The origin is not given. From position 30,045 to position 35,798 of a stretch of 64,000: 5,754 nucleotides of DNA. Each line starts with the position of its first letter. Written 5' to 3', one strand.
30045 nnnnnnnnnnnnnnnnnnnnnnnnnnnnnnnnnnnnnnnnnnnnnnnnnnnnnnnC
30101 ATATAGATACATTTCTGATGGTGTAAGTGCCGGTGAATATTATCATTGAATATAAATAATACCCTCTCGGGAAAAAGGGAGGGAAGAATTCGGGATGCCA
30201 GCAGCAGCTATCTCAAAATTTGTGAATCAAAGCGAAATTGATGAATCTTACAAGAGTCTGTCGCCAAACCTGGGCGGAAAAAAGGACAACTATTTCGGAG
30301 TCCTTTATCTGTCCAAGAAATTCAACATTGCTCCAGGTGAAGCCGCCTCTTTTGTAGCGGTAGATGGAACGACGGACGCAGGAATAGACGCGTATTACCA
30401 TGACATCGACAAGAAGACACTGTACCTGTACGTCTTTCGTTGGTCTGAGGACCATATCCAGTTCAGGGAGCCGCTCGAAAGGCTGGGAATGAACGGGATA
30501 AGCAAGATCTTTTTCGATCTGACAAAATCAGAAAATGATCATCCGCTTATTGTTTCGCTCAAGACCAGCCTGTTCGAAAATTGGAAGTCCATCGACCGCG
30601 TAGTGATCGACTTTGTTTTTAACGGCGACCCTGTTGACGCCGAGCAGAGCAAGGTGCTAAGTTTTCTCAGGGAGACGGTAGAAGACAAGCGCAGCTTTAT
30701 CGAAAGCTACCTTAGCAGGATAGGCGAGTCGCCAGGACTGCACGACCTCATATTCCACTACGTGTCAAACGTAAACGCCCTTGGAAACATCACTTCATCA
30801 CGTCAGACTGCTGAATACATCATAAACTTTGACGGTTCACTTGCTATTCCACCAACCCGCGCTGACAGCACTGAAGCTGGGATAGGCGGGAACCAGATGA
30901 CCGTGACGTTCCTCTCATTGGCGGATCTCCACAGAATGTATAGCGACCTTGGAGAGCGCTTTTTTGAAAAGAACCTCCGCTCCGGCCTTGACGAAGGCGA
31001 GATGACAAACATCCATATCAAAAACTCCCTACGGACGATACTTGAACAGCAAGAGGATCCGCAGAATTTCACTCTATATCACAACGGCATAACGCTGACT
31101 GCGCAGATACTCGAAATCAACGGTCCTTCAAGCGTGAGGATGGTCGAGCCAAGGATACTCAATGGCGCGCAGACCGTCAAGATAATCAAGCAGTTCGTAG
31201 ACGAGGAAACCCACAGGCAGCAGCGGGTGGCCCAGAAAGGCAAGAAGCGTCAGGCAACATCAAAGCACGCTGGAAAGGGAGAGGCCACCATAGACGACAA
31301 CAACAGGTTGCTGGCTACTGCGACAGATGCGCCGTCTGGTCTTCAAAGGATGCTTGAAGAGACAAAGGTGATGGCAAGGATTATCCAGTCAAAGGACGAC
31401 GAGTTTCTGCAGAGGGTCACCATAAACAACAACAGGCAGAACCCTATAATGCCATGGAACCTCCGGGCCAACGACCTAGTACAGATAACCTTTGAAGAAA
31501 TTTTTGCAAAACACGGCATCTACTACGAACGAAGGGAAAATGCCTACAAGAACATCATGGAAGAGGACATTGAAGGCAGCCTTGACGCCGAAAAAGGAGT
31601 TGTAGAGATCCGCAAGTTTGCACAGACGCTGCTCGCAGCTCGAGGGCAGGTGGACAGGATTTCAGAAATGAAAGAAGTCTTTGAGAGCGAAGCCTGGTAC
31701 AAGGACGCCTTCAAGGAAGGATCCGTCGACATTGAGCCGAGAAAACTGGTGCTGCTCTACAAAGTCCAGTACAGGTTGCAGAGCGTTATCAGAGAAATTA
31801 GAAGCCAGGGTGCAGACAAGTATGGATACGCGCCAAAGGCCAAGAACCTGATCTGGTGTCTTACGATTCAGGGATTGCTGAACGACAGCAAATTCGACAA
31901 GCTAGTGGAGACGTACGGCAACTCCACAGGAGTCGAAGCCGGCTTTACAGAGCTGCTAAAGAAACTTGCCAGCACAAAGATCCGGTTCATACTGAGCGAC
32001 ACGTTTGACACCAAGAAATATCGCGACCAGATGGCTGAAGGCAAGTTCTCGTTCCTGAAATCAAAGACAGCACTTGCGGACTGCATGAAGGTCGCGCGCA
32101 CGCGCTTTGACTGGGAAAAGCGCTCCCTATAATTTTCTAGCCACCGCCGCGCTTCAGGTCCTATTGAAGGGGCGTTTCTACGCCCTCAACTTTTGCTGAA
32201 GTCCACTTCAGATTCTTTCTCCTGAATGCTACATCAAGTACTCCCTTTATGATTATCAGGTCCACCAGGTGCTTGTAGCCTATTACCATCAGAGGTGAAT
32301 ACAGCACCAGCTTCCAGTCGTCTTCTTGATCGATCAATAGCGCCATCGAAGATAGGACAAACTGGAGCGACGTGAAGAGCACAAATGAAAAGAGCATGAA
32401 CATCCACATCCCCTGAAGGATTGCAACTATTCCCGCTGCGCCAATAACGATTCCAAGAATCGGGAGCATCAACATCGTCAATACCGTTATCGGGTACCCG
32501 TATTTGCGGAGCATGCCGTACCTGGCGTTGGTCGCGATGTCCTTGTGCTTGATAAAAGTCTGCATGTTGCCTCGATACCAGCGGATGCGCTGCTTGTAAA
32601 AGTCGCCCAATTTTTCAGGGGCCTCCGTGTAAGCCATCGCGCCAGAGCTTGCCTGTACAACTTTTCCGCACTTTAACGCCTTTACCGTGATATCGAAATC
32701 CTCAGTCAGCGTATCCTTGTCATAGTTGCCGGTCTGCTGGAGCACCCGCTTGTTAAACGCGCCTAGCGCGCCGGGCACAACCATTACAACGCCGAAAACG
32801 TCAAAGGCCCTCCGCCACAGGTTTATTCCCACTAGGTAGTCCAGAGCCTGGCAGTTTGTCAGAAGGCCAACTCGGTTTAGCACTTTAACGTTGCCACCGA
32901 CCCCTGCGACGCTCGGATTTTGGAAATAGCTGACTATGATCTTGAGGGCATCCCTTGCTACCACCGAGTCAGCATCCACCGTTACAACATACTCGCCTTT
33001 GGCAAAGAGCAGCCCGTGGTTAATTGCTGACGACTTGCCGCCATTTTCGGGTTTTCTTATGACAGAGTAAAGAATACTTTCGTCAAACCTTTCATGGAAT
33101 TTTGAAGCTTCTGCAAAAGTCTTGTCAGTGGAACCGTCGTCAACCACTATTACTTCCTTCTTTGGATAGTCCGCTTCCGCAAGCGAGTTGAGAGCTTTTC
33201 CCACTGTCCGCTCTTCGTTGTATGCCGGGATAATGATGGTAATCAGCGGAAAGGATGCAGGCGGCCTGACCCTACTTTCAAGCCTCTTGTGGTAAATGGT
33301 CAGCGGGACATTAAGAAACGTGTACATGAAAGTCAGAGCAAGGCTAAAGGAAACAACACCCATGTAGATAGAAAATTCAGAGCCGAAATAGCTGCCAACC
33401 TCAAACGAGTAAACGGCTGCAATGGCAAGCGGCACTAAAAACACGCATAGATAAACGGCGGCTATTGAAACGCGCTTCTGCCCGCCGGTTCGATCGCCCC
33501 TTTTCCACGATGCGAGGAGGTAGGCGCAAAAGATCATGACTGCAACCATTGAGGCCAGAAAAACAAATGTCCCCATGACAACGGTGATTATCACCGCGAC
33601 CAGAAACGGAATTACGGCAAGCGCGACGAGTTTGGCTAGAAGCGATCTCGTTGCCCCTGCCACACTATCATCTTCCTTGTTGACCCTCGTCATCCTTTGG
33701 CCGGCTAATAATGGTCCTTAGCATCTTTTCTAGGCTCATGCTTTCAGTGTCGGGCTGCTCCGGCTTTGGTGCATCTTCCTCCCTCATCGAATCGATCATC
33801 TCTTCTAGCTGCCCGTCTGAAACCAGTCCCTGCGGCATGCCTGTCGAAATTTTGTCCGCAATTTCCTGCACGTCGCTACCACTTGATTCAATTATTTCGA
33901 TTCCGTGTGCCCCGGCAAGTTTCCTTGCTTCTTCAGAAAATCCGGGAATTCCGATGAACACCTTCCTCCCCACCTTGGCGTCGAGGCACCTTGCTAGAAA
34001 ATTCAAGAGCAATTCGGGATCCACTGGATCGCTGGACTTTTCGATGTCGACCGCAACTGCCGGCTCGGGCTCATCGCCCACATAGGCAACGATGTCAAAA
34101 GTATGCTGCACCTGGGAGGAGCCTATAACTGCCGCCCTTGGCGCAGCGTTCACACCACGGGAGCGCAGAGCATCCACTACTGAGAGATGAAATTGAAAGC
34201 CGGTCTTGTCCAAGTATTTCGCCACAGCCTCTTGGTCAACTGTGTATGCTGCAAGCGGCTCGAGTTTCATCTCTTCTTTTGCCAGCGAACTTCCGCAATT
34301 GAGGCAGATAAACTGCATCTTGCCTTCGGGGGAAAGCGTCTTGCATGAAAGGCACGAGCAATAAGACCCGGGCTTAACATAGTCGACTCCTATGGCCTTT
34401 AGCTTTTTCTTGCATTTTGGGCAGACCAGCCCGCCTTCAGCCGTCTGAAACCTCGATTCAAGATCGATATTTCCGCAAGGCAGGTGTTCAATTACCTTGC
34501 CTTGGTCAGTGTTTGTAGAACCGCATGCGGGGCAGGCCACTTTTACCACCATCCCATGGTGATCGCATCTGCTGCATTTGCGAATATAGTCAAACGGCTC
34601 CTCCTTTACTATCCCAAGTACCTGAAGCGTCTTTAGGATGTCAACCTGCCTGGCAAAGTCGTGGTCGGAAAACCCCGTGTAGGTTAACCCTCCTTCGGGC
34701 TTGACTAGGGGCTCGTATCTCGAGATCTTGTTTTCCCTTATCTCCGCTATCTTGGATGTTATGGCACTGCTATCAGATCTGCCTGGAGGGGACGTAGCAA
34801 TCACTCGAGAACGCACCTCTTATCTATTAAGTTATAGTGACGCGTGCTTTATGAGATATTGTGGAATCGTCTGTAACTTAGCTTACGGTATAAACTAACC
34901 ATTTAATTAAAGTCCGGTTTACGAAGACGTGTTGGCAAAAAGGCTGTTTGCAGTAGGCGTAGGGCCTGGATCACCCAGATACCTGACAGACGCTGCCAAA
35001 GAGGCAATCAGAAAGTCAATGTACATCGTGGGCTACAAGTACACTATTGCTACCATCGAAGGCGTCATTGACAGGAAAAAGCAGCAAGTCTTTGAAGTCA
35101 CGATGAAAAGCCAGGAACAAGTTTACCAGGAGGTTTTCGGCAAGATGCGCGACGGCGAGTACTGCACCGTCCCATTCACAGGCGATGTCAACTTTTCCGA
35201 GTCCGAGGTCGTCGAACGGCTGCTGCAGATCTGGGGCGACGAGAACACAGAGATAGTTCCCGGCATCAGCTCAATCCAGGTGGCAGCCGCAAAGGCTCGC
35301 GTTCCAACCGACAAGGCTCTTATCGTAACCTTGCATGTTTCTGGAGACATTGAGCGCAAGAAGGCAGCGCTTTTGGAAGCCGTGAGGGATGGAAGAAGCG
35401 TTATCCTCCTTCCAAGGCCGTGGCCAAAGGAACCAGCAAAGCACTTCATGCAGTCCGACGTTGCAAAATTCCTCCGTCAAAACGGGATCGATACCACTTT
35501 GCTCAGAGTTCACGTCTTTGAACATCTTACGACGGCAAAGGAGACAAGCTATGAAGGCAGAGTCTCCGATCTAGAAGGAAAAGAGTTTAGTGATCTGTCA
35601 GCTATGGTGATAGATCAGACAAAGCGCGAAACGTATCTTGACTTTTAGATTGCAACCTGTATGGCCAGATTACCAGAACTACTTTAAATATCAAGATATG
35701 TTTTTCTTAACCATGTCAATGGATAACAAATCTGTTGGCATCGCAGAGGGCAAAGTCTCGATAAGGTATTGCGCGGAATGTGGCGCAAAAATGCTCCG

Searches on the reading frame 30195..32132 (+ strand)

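Call 42: search_protein_families(library=pfam, proteins=[window:30195-32132:+], max_evalue=0.00001)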
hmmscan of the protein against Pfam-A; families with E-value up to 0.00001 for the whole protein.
window:30195-32132:+ (645 aa): 1 family
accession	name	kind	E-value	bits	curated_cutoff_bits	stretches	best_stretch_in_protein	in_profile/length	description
PF10592.14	AIPR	-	4.1e-20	73.1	25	1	257-590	1-295/308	AIPR protein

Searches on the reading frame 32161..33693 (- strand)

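Call 42: search_protein_families(library=pfam, proteins=[window:32161-33693:-], max_evalue=0.00001)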
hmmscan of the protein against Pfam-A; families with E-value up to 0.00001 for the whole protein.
window:32161-33693:- (510 aa): 6 families
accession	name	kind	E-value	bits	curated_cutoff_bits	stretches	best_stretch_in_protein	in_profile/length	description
PF00535.33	Glycos_transf_2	-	2e-33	116.1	23.3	1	152-271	1-117/168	Glycosyl transferase family 2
PF13641.12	Glyco_tranf_2_3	-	5.2e-32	112.1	27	1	151-375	3-230/230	Glycosyltransferase like family 2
PF13632.12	Glyco_trans_2_3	-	1.9e-25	90.3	27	1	235-437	1-188/198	Glycosyl transferase family group 2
PF10111.15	Glyco_tranf_2_2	-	1.7e-11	44.6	27.3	1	152-365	1-225/276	Glycosyltransferase like family 2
PF13506.12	Glyco_transf_21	-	2.2e-09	37.5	21.7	1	219-374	17-174/174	Glycosyl transferase family 21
PF03142.21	Chitin_synth_2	-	5.6e-08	32.3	27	1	233-324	202-295/527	Chitin synthase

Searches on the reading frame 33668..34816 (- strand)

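Call 42: search_protein_families(library=pfam, proteins=[window:33668-34816:-], max_evalue=0.00001)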
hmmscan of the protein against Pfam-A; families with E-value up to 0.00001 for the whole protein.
window:33668-34816:- (382 aa): 1 family
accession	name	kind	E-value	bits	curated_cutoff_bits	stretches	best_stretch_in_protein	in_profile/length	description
PF18551.6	TackOD1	-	1.7e-32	112.9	32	1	56-193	51-188/188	Thaumarchaeal output domain 1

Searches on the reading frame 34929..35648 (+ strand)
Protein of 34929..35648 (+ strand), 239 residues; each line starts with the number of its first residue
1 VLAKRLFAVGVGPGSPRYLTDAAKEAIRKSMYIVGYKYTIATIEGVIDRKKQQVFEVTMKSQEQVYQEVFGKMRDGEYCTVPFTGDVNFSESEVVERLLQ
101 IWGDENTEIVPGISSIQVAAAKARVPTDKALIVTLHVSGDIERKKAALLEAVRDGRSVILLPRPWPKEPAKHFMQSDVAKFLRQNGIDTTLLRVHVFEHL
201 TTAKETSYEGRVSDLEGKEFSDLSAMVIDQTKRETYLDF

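Call 42: search_protein_families(library=pfam, proteins=[window:34929-35648:+], max_evalue=0.00001)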
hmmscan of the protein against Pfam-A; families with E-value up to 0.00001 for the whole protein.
window:34929-35648:+ (239 aa): 1 family
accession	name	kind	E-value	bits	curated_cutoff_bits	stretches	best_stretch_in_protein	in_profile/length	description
PF00590.25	TP_methylase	-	1.5e-28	100.6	27.8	1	6-215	2-211/212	Tetrapyrrole (Corrin/Porphyrin) Methylases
